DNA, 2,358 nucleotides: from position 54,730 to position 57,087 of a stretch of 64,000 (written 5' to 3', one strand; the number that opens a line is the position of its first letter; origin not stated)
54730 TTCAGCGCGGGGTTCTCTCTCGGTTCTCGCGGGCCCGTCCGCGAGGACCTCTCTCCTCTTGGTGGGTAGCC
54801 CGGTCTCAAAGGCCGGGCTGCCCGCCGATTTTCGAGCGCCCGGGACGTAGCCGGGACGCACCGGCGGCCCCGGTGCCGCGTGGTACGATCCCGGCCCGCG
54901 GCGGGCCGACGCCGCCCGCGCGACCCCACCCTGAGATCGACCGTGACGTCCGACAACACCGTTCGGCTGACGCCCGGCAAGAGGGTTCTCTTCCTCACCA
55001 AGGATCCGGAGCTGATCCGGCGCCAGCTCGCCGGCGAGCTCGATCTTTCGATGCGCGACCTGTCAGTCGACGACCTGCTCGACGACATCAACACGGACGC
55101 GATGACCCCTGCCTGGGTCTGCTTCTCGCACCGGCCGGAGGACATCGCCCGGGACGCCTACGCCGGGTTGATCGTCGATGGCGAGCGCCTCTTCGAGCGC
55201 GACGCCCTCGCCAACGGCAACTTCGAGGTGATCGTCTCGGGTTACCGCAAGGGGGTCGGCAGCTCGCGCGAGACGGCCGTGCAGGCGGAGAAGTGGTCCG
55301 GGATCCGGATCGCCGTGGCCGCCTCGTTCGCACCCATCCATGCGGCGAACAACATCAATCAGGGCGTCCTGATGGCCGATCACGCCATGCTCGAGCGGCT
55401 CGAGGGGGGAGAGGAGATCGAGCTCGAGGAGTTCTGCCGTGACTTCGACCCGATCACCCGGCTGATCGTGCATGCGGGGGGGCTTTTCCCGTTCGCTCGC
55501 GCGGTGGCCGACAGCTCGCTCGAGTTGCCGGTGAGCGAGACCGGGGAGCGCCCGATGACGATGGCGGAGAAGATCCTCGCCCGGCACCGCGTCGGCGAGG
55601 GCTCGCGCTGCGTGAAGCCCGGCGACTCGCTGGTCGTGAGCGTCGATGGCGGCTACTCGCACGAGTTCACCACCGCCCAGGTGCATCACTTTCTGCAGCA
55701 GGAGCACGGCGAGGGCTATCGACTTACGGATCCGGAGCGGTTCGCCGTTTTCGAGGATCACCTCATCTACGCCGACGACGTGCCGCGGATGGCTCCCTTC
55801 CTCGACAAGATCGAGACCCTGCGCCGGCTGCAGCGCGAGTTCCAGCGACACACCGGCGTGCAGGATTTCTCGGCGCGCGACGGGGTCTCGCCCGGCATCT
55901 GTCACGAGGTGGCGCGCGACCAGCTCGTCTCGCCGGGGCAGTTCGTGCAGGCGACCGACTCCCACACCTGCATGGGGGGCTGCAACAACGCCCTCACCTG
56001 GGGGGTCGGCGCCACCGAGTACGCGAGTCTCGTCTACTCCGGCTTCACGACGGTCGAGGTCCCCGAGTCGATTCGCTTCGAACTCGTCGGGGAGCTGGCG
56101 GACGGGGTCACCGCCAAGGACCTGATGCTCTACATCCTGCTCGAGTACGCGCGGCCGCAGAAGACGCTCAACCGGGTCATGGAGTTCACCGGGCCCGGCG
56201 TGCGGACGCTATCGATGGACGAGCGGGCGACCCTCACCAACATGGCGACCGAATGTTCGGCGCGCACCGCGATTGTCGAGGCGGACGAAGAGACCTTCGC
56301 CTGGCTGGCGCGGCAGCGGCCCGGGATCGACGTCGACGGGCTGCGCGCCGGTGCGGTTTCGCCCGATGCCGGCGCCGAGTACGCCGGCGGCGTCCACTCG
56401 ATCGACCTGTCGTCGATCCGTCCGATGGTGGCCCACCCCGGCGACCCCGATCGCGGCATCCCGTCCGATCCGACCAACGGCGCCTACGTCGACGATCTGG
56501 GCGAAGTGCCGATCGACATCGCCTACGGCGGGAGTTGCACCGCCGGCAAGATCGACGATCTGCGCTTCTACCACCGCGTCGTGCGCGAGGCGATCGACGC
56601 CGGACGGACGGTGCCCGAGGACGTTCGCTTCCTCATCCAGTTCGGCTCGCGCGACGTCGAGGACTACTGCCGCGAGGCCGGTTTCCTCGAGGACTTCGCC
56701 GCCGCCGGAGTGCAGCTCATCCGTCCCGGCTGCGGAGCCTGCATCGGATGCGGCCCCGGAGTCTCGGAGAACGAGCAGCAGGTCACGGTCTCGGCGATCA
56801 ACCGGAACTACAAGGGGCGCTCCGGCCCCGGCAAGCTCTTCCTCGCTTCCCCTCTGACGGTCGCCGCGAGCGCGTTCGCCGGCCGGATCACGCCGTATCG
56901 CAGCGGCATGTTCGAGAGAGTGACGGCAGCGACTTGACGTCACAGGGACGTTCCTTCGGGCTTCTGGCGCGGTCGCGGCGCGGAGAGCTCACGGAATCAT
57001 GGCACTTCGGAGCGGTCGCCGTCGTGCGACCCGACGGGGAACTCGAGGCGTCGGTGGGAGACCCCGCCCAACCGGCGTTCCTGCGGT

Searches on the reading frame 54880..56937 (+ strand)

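Call 59: search_protein_families(library=pfam, proteins=[window:54880-56937:+], max_evalue=0.00001)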
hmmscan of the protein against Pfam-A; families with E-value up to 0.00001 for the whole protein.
window:54880-56937:+ (685 aa): 2 families
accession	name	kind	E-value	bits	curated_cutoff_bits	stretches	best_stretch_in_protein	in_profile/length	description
PF00330.25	Aconitase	-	2.9e-88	297.3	28.7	1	230-668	1-463/463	Aconitase family (aconitate hydratase)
PF00694.25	Aconitase_C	-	3.6e-09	37.5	22.8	1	117-164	77-124/131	Aconitase C-terminal domain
